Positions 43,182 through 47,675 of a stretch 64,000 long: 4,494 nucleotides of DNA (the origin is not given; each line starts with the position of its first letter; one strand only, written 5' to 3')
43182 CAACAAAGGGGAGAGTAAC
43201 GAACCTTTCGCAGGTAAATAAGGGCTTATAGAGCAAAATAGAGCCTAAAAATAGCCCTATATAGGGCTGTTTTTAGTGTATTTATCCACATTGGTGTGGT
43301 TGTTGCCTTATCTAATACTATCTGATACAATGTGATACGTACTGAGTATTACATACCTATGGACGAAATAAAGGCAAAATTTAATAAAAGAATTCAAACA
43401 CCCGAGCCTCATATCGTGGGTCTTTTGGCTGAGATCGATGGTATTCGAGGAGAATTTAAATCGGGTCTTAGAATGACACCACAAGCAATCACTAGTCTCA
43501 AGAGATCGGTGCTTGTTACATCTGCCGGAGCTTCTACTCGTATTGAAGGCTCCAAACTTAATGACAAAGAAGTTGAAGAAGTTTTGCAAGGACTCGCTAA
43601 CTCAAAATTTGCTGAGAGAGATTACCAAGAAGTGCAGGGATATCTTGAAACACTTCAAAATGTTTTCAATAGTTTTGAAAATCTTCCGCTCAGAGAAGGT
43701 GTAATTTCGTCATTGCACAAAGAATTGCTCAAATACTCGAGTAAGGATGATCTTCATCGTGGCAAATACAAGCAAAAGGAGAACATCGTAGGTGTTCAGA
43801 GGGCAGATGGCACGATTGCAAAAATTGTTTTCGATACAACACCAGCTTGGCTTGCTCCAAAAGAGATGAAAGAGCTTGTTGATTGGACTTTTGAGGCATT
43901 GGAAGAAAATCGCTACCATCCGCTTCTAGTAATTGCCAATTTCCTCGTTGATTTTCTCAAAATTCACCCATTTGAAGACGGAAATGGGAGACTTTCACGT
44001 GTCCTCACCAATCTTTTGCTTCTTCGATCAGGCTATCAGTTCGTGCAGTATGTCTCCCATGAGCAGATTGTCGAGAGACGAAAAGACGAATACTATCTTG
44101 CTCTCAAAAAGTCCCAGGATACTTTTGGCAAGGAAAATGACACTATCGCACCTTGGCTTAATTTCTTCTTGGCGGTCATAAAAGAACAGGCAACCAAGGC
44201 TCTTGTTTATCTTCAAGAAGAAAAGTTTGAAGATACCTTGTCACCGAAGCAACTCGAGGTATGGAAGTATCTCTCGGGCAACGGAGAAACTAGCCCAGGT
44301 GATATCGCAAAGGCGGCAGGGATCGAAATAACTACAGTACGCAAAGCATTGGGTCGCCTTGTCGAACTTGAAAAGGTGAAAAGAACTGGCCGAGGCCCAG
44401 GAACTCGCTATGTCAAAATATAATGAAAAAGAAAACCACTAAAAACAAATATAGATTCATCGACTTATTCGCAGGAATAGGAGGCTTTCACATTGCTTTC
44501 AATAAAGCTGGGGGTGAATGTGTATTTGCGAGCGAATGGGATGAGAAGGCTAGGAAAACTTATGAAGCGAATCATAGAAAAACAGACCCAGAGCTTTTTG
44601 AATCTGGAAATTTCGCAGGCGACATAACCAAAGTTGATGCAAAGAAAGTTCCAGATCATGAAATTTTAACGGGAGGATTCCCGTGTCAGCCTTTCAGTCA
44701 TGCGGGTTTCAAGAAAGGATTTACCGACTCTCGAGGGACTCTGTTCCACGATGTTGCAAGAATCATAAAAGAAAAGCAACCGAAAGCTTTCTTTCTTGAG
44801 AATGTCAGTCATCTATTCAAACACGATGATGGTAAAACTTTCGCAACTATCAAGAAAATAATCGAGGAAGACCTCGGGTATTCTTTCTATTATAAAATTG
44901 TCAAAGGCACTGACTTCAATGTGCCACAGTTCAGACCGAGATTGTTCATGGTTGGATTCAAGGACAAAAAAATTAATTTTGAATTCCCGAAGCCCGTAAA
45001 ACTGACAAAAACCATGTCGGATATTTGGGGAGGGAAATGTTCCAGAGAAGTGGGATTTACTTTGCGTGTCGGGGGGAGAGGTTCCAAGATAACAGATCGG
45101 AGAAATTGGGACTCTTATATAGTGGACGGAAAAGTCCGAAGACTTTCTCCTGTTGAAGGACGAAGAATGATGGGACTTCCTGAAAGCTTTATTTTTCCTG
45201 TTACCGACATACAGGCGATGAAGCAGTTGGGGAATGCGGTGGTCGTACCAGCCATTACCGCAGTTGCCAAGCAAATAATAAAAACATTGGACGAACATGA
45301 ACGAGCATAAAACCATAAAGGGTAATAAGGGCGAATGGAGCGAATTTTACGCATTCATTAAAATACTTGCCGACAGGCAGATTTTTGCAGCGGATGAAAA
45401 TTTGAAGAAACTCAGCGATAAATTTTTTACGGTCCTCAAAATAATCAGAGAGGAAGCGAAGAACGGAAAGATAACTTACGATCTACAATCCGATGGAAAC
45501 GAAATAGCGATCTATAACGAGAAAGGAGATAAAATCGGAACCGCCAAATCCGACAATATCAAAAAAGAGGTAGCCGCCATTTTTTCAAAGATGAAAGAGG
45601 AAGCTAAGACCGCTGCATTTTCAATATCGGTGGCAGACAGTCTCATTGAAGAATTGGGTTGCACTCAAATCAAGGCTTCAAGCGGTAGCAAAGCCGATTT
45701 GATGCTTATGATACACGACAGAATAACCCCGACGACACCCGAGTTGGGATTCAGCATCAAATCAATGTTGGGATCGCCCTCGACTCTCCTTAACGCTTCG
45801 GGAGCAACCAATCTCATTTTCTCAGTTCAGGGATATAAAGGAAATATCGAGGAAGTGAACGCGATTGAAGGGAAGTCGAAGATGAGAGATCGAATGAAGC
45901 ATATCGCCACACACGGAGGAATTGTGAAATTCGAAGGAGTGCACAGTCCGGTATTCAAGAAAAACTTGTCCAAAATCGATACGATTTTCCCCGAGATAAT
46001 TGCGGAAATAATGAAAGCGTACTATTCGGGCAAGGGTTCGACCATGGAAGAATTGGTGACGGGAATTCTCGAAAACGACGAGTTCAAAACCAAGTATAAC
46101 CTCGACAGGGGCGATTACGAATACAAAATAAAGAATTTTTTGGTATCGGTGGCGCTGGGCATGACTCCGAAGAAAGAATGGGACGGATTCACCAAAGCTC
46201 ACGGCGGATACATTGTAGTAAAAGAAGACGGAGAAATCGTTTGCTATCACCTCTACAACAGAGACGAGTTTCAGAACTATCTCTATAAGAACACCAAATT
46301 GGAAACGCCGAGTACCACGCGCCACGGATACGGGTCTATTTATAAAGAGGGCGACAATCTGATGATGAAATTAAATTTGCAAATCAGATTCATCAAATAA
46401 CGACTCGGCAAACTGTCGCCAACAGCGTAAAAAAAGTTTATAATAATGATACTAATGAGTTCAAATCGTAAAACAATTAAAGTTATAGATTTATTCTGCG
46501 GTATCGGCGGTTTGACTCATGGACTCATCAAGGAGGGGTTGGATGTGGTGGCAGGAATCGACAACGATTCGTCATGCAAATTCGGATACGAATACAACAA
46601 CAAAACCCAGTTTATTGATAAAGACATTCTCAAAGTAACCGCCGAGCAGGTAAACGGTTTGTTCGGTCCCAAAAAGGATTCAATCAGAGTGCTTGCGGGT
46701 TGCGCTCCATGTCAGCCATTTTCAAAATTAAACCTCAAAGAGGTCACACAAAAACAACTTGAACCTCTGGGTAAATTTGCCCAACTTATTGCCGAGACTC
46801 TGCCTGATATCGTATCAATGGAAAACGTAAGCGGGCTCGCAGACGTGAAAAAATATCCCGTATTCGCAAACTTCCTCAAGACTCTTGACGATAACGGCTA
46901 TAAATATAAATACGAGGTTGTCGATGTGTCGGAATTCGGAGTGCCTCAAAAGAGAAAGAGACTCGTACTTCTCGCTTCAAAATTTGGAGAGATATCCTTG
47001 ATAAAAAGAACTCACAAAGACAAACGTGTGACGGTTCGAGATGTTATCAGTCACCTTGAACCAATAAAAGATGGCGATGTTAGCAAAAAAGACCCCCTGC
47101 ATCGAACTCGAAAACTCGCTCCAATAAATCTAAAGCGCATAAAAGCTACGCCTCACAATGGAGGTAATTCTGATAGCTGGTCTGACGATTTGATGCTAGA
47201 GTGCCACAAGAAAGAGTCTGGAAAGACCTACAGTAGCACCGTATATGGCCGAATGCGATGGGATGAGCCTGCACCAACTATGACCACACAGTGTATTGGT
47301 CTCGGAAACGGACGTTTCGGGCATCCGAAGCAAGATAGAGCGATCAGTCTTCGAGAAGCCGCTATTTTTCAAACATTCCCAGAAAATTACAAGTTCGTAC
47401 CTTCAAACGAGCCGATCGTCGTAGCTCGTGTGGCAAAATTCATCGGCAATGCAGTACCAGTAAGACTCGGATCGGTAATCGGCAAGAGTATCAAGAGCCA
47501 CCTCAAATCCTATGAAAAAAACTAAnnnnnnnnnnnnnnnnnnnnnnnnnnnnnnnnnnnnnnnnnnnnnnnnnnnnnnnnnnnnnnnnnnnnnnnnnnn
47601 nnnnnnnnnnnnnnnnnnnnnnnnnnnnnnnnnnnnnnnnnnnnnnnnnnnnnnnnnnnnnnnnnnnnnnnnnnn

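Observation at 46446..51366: Gap-free seven-gene operon (C5-MTase, MORC-like GHKL ATPase, Nudix, two NDT/DNPH1-like proteins, two small membrane proteins): candidate undescribed defence or nucleotide-pool system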

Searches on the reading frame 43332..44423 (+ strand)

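Call 3: search_protein_families(library=pfam, proteins=[window:43332-44423:+], max_evalue=0.01)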
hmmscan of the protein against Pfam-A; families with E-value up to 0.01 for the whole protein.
window:43332-44423:+ (363 aa): 8 families
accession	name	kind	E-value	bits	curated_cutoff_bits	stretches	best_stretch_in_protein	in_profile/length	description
PF02661.23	Fic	-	4.4e-14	53.5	24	1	121-230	3-93/93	Fic/DOC family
PF25212.1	HVO_A0114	-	9.9e-05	22.5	27.6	1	287-355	4-72/84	HVO_A0114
PF01978.25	TrmB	-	0.0001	22.5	25.6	1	303-356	6-59/68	Sugar-specific transcriptional regulator TrmB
PF13412.12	HTH_24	-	0.00046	20.1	21.9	1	310-349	8-47/48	Winged helix-turn-helix DNA-binding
PF14394.12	DUF4423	-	0.0017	18.6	30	0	321-355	38-72/165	Domain of unknown function (DUF4423)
PF13784.11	Fic_N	-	0.0031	17.9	26.7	1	56-112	27-81/82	Fic/DOC family N-terminal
PF24033.1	DUF7342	-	0.005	17.3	31.6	0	322-361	20-59/150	Family of unknown function (DUF7342)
PF00392.27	GntR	-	0.0099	16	27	0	324-354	29-59/64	Bacterial regulatory proteins, gntR family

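Call 4: search_protein_families(library=padloc, proteins=[window:43332-44423:+], max_evalue=0.01)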
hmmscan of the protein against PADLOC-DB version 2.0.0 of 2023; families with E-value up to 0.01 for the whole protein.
window:43332-44423:+ (363 aa): 13 families
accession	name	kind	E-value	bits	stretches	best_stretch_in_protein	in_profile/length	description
PDLC03963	SoFic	-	1.2e-40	138.1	1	32-356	29-345/361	-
PDLC04836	PDC-S04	-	8.8e-22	75.4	1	67-284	32-235/244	-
PDLC04840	PDC-S04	-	2.5e-18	64.6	1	59-263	10-200/227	-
PDLC04837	PDC-S04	-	2e-17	61.3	1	55-264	20-211/234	-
PDLC04839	PDC-S04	-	2.9e-15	54.5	1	198-262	127-187/205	-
PDLC04966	PDC-S24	-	2.2e-11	41.3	1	117-236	229-342/497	-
PDLC04838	PDC-S04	-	1.5e-07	29.4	1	200-262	132-195/209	-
PDLC01434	CasR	-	1.8e-05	22.7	1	286-356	114-178/191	"CAS-I,CAS-II,CAS-III,CAS-IV,CAS-V,CAS-VI; associated_signaling"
PDLC01268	CasR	-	7.1e-05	20.8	1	290-357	111-173/179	"CAS-I,CAS-II,CAS-III,CAS-IV,CAS-V,CAS-VI; associated_signaling"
PDLC01044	Csa3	-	0.00042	18.2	1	290-345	120-175/194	Type I-A associated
PDLC04841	PDC-S04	-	0.00047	17.9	1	200-262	198-254/292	-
PDLC04842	PDC-S04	-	0.00071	17.4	1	206-262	106-156/202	-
PDLC01857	CARF3--CARF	-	0.0016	16.1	1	302-354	128-178/201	-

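Call 5: search_protein_families(library=ncbifam, proteins=[window:43332-44423:+], max_evalue=0.01)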
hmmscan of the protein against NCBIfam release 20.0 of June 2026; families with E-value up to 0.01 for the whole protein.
window:43332-44423:+ (363 aa): 5 families
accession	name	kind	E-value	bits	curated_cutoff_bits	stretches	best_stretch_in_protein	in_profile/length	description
NF046030.1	ProtAdlyltaseSoFic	equivalog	3.2e-12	46.1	550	1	98-289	91-265/361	protein adenylyltransferase Fic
TIGR02613.1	mob_myst_B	hypoth_equivalog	2.3e-08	34.2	124.4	1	129-262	45-174/186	mobile mystery protein B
TIGR01550.1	DOC_P1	subfamily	5.1e-05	23.4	38.65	1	201-240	55-94/122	type II toxin-antitoxin system death-on-curing family toxin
TIGR01884.1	cas_HTH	subfamily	0.0023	17.4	60.2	1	299-355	136-193/202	CRISPR-associated CARF protein Csa3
NF046029.1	ProtAdlyltaseNmFic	equivalog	0.0043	16.8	230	0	206-261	91-140/177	protein adenylyltransferase Fic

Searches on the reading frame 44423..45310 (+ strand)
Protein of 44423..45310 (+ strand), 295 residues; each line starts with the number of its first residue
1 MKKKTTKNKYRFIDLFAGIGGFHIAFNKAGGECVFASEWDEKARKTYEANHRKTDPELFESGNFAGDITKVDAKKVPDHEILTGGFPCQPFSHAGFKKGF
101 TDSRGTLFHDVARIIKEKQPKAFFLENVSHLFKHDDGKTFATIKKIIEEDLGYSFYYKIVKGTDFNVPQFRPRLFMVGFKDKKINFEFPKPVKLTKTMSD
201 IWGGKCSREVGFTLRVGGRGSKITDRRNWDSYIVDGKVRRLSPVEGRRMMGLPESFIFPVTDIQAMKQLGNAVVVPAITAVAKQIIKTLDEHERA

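Call 3: search_protein_families(library=pfam, proteins=[window:44423-45310:+], max_evalue=0.01)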
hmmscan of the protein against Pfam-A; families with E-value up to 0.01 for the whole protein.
window:44423-45310:+ (295 aa): 1 family
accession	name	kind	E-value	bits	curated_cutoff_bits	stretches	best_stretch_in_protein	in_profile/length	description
PF00145.23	DNA_methylase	-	1.5e-82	278.1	22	2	10-203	1-194/324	C-5 cytosine-specific DNA methylase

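Call 4: search_protein_families(library=padloc, proteins=[window:44423-45310:+], max_evalue=0.01)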
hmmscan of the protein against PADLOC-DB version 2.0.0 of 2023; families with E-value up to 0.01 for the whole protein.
window:44423-45310:+ (295 aa): 63 families (the best 25 are shown)
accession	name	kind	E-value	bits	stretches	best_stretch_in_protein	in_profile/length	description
PDLC03272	MTase_II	-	1.2e-100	335.5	2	3-204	68-262/407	Type II methyltransferase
PDLC02653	DrmMII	-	4.4e-80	267.1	2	9-205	4-198/333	DrmMII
PDLC03361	MTase_II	-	2.7e-74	248.6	2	5-195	82-301/455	Type II methyltransferase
PDLC03378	MTase_II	-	3.8e-65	218.4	2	9-195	2-184/344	Type II methyltransferase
PDLC03217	MTase_II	-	3.6e-60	202.2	2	7-181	382-546/703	Type II methyltransferase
PDLC03716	oMTase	-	5.6e-57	191.4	2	7-188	36-212/349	orphan methyltransferase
PDLC03242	MTase_II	-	3.4e-56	189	2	3-191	94-274/409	Type II methyltransferase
PDLC03234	MTase_II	-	3e-54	182.7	2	8-200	3-194/375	Type II methyltransferase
PDLC00034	DruM2|DruM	-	3.1e-51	172.3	2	5-134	3-135/457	DNA cytosine methylase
PDLC00026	DruM2|DruM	-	6.9e-51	171.8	2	8-197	3-186/336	DNA cytosine methylase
PDLC00027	DruM2|DruM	-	1.2e-45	154.5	2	7-197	9-190/361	DNA cytosine methylase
PDLC03269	MTase_II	-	9.3e-45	151.5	1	9-190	3-178/437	Type II methyltransferase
PDLC00033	DruM2|DruM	-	3.1e-44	149.8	2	4-183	16-194/368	DNA cytosine methylase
PDLC03733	oMTase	-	7.6e-44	148.3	2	8-181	89-290/476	orphan methyltransferase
PDLC03326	MTase_II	-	1.1e-42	144.7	2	8-195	3-191/412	Type II methyltransferase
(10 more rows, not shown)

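Call 5: search_protein_families(library=ncbifam, proteins=[window:44423-45310:+], max_evalue=0.01)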
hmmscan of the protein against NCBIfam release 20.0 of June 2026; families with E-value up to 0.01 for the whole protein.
window:44423-45310:+ (295 aa): 2 families
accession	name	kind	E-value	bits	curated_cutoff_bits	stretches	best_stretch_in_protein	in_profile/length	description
TIGR00675.1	dcm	superfamily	2.2e-84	283.9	100.65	2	12-200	1-187/329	DNA (cytosine-5-)-methyltransferase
NF007772.0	PRK10458.1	subfamily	1.4e-51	175.5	710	2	5-185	84-293/472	DNA cytosine methylase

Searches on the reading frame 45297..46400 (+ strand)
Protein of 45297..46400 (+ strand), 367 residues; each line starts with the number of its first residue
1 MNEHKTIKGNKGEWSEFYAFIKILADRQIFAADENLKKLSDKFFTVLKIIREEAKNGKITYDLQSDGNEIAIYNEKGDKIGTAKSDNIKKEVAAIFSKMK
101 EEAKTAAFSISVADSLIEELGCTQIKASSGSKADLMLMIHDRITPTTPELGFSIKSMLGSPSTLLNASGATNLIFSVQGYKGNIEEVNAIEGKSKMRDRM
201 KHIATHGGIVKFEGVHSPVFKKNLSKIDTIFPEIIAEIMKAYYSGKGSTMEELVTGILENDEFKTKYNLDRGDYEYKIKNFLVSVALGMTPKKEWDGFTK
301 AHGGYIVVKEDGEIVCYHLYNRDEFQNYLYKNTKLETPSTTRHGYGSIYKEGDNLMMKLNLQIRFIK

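Call 3: search_protein_families(library=pfam, proteins=[window:45297-46400:+], max_evalue=0.01)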
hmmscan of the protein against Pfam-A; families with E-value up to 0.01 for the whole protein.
window:45297-46400:+ (367 aa): 1 family
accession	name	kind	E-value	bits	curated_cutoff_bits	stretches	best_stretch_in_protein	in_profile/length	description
PF09561.16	RE_HpaII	-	4.6e-113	378.6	25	1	10-365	1-359/359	HpaII restriction endonuclease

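Call 4: search_protein_families(library=padloc, proteins=[window:45297-46400:+], max_evalue=0.01)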
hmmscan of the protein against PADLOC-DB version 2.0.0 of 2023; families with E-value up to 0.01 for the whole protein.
window:45297-46400:+ (367 aa): 1 family
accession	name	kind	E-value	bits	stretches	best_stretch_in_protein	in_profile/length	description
PDLC03563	REase_II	-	5.3e-99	329.7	1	7-367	5-366/366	Type II restriction enzyme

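Call 5: search_protein_families(library=ncbifam, proteins=[window:45297-46400:+], max_evalue=0.01)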
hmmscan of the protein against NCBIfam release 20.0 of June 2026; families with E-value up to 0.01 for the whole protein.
window:45297-46400:+ (367 aa): 0 families

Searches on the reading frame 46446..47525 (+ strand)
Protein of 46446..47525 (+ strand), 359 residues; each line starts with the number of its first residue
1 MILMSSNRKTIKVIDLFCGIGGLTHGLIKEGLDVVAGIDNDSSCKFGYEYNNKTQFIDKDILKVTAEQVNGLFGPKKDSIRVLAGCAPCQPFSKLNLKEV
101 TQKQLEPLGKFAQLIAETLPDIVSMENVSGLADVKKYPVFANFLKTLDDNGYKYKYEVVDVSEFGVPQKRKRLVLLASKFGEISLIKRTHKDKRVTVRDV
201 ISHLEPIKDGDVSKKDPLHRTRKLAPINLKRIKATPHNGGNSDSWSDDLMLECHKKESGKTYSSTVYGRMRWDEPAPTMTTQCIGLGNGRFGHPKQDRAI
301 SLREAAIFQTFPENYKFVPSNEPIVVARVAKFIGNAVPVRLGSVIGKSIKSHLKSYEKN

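Call 3: search_protein_families(library=pfam, proteins=[window:46446-47525:+], max_evalue=0.01)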
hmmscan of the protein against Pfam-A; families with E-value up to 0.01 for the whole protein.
window:46446-47525:+ (359 aa): 1 family
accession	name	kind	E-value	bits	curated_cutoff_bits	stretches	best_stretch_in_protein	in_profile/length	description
PF00145.23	DNA_methylase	-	1.2e-57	196.2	22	1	11-350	1-323/324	C-5 cytosine-specific DNA methylase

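Call 4: search_protein_families(library=padloc, proteins=[window:46446-47525:+], max_evalue=0.01)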
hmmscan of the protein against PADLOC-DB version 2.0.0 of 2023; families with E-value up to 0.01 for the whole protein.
window:46446-47525:+ (359 aa): 61 families (the best 25 are shown)
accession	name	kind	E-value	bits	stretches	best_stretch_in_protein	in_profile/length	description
PDLC03378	MTase_II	-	1e-85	286.1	1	11-358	3-335/344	Type II methyltransferase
PDLC02651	DrmMII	-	2.2e-77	258.5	1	12-353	4-357/371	DrmMII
PDLC00033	DruM2|DruM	-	4.3e-69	231.6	1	8-354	19-365/368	DNA cytosine methylase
PDLC03234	MTase_II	-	7.4e-62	207.8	2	9-215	3-213/375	Type II methyltransferase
PDLC03237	MTase_II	-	4.5e-50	168.5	2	9-187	792-977/1036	Type II methyltransferase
PDLC03326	MTase_II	-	8.3e-50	168.1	1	11-356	5-379/412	Type II methyltransferase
PDLC03272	MTase_II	-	2.8e-48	163.1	1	6-355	70-392/407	Type II methyltransferase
PDLC00026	DruM2|DruM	-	1.4e-43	147.8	1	10-356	4-321/336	DNA cytosine methylase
PDLC00030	DruM2|DruM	-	1.4e-35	121.2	1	8-355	3-366/380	DNA cytosine methylase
PDLC02649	DrmMII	-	4.1e-35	119.5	3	74-219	110-261/422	DrmMII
PDLC03270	MTase_II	-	1.8e-33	113.9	2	11-201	1-188/309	Type II methyltransferase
PDLC00027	DruM2|DruM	-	1.9e-31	107.7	2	7-176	8-169/361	DNA cytosine methylase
PDLC03279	MTase_II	-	6.7e-31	105.2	1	11-354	3-354/587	Type II methyltransferase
PDLC03225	MTase_II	-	1.1e-30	104.9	3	227-350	483-595/615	Type II methyltransferase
PDLC03307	MTase_II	-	6.1e-30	102.7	2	151-355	162-371/382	Type II methyltransferase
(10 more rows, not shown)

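Call 5: search_protein_families(library=ncbifam, proteins=[window:46446-47525:+], max_evalue=0.01)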
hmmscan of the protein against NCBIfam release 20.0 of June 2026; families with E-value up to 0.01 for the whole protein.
window:46446-47525:+ (359 aa): 2 families
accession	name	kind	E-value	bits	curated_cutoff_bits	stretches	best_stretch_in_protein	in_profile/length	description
TIGR00675.1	dcm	superfamily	1e-38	133.8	100.65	1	13-349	1-329/329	DNA (cytosine-5-)-methyltransferase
NF007772.0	PRK10458.1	subfamily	6.1e-05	21.8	710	1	8-176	86-284/472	DNA cytosine methylase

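Call 6: search_protein_families(library=phrogs, proteins=[window:46446-47525:+], max_evalue=0.01)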
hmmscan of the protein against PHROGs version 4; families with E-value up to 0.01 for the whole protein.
window:46446-47525:+ (359 aa): 5 families
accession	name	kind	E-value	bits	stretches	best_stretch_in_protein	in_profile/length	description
phrog_116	-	other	2.6e-70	238.7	1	4-358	201-498/779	DNA methyltransferase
phrog_23910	-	unknown function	1.9e-37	128.3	1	256-354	2-99/99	-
phrog_363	-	other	1.6e-34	120.5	1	7-241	50-250/327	DNA methyltransferase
phrog_36001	-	unknown function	3.9e-11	42.9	1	103-177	485-560/715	-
phrog_5999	-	other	4.1e-09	37.4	1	10-108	2-97/109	DNA methyltransferase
